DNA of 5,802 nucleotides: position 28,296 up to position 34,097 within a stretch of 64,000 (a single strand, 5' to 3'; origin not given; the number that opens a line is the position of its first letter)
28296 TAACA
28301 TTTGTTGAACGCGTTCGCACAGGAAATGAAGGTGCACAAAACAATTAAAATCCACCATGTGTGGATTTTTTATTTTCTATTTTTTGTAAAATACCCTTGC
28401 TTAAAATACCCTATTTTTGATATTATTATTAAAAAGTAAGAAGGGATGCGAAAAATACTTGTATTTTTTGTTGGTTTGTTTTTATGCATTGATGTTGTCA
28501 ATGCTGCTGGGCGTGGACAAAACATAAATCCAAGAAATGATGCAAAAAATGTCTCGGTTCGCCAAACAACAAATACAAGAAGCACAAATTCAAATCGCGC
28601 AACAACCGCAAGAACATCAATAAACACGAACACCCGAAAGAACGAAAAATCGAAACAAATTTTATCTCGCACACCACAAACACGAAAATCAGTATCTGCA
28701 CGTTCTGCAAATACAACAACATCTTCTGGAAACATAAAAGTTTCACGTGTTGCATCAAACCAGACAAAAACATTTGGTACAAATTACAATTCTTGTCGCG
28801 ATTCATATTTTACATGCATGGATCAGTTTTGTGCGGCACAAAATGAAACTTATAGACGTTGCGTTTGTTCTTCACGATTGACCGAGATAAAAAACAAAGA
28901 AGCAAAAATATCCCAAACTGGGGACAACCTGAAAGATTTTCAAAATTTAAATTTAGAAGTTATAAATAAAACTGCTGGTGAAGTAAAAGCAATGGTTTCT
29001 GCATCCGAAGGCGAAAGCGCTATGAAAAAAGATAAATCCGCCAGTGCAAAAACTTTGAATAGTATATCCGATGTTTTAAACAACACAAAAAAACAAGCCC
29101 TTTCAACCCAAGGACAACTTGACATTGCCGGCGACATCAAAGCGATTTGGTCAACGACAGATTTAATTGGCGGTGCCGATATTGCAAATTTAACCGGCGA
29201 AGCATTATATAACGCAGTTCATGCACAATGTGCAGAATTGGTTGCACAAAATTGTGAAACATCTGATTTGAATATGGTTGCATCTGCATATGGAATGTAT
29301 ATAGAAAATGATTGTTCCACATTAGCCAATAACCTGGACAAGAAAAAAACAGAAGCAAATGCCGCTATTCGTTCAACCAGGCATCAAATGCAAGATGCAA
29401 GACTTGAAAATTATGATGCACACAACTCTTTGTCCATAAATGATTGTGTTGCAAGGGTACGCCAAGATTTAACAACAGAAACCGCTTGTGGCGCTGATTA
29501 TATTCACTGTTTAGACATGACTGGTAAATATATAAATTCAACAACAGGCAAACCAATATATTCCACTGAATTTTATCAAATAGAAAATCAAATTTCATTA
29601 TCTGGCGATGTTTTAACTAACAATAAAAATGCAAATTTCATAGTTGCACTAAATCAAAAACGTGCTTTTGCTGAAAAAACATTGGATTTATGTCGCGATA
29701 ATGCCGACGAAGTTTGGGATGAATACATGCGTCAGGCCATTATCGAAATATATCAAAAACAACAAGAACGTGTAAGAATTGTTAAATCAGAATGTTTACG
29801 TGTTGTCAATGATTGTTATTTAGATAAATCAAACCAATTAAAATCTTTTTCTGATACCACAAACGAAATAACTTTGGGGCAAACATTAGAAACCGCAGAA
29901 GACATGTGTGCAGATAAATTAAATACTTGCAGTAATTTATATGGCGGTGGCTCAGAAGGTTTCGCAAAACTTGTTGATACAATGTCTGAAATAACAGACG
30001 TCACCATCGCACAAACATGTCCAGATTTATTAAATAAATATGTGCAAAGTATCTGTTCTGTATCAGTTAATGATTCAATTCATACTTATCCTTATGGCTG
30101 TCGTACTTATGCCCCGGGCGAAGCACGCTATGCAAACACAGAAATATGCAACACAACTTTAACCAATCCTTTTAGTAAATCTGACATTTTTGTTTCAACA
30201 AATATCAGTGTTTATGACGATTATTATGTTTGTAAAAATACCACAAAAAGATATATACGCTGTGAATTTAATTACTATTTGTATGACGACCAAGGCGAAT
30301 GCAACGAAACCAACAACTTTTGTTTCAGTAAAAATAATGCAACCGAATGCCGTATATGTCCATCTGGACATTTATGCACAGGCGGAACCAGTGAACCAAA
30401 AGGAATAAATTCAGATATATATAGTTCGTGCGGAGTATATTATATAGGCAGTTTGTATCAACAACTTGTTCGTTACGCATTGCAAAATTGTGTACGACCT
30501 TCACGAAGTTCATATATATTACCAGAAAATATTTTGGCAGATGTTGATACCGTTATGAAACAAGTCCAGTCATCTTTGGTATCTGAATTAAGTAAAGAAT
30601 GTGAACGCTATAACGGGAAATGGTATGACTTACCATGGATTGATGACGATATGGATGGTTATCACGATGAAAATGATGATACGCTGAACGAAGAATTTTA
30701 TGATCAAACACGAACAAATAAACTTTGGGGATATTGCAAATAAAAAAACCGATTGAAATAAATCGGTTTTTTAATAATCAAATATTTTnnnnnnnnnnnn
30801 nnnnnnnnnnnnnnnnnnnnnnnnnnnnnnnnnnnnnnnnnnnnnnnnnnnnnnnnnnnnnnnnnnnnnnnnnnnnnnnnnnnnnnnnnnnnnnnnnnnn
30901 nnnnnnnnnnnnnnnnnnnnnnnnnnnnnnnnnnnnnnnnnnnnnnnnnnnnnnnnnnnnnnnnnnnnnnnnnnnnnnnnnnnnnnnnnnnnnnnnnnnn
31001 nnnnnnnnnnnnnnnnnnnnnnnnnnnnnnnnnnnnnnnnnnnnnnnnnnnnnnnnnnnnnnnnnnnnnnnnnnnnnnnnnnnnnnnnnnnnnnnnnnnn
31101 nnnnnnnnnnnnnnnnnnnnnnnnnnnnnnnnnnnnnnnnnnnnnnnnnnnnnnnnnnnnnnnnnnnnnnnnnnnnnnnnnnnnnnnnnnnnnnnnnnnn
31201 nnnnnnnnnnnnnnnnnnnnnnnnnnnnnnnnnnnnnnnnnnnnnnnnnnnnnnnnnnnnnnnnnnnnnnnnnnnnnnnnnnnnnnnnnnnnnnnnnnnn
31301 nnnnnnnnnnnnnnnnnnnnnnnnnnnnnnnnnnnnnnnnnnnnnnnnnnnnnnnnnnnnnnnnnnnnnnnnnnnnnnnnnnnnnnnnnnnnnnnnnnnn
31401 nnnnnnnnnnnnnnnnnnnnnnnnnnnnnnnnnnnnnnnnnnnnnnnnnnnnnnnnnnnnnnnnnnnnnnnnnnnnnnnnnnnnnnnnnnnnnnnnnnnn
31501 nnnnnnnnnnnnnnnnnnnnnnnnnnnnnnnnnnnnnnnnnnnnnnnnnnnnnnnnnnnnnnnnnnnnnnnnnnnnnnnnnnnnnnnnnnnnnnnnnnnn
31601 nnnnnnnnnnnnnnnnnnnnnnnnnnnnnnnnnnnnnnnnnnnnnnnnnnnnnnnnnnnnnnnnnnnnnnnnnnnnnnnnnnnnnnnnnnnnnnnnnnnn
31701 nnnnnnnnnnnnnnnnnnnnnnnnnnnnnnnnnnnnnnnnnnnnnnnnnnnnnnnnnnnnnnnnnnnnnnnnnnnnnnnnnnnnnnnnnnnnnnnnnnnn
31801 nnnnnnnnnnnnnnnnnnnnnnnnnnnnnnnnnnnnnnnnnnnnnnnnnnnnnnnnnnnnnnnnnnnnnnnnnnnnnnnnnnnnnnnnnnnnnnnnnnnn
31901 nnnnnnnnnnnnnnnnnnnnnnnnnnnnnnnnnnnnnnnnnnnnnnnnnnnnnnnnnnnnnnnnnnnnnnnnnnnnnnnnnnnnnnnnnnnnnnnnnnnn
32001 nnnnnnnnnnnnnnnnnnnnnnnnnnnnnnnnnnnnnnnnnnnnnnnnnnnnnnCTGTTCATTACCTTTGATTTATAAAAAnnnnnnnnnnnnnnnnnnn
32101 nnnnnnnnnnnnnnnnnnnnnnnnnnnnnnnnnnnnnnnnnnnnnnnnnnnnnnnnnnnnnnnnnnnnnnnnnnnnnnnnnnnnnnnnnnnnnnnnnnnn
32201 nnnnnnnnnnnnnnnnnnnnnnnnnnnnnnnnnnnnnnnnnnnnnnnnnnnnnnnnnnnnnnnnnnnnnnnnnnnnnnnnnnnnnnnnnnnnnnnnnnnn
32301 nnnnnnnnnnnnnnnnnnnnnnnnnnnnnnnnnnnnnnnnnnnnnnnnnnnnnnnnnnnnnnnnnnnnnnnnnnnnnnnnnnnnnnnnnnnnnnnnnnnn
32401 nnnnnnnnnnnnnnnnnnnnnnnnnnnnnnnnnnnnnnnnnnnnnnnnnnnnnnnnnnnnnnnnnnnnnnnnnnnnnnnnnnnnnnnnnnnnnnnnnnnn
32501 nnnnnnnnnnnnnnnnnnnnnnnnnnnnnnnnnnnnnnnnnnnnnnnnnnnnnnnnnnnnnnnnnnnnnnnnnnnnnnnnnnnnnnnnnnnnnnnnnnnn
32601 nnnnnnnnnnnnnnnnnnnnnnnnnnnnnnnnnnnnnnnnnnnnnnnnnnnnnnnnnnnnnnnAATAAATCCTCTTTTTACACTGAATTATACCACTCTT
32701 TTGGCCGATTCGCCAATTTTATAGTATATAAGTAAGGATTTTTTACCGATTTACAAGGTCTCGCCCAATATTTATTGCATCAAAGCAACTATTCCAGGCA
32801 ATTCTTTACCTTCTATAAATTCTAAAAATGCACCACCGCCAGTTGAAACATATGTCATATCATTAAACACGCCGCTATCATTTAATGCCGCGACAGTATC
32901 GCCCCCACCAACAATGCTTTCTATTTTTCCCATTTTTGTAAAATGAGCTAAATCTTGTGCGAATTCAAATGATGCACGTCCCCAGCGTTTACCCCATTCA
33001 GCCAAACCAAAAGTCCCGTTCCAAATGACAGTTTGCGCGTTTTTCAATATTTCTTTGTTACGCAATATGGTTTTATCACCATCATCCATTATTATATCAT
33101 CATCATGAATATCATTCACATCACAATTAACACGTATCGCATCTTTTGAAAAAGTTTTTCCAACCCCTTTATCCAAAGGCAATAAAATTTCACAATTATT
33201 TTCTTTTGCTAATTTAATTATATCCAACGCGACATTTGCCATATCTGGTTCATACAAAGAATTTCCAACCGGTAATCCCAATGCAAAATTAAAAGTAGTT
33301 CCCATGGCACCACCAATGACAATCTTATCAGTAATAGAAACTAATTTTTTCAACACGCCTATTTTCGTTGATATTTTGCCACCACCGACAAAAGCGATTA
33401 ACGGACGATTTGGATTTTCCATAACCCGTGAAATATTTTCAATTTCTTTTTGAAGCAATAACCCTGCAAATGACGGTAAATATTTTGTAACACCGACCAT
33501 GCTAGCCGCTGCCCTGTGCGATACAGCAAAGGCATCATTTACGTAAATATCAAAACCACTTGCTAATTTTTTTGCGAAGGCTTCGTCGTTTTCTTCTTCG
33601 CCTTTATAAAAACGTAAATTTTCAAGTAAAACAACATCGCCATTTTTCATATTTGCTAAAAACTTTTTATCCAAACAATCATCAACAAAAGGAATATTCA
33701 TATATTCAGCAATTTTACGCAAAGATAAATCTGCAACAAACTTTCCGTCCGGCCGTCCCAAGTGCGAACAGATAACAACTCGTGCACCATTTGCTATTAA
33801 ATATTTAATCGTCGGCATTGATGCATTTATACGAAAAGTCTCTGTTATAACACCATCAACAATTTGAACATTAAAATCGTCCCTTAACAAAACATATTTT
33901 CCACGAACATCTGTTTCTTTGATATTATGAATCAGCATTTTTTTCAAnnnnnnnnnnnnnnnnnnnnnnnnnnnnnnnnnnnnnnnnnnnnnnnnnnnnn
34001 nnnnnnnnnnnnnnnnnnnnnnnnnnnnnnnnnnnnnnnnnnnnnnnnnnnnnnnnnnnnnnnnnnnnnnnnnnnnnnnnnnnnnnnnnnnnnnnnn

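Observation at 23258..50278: Six-member paralogous family of large Cys-rich secreted proteins (CMDxFC family) that I cannot place in a known family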

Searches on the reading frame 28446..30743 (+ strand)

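Call 4: search_protein_families(library=pfam, proteins=[window:28446-30743:+], max_evalue=1)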
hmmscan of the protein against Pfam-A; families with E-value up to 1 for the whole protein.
window:28446-30743:+ (765 aa): 2 families
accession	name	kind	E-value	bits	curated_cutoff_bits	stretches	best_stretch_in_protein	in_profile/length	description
PF01456.22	Mucin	-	0.0056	17.1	34.7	1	3-94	5-100/143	Mucin-like glycoprotein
PF17862.7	AAA_lid_3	-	0.15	12.1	27.2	0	243-263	16-36/45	AAA+ lid domain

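Call 6: search_protein_families(library=ncbifam, proteins=[window:28446-30743:+], max_evalue=0.1)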
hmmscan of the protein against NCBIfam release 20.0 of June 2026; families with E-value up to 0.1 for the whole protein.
window:28446-30743:+ (765 aa): 0 families

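Call 58: search_protein_families(library=padloc, proteins=[window:28446-30743:+], max_evalue=0.01)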
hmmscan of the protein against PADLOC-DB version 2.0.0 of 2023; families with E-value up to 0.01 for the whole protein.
window:28446-30743:+ (765 aa): 0 families

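Call 59: search_protein_families(library=phrogs, proteins=[window:28446-30743:+], max_evalue=0.01)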
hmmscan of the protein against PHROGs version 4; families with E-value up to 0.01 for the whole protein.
window:28446-30743:+ (765 aa): 0 families

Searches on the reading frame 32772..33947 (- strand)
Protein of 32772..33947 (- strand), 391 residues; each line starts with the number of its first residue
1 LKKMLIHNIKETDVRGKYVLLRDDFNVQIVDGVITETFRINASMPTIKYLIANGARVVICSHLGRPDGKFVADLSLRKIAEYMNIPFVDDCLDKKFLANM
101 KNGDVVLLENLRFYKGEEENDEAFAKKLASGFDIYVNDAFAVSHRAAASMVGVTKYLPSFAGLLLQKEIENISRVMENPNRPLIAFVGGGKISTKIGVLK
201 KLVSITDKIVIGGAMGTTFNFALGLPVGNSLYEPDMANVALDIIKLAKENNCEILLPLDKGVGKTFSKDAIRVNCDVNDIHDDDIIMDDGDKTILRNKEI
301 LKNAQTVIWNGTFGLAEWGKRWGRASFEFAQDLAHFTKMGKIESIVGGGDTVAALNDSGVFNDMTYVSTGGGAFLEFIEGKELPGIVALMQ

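Call 10: search_protein_families(library=pfam, proteins=[window:32772-33947:-], max_evalue=0.001)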
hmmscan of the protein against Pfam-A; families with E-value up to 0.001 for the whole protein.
window:32772-33947:- (391 aa): 1 family
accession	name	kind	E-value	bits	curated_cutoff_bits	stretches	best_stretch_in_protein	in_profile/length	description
PF00162.24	PGK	-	7.2e-124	414.1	27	1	9-381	1-379/379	Phosphoglycerate kinase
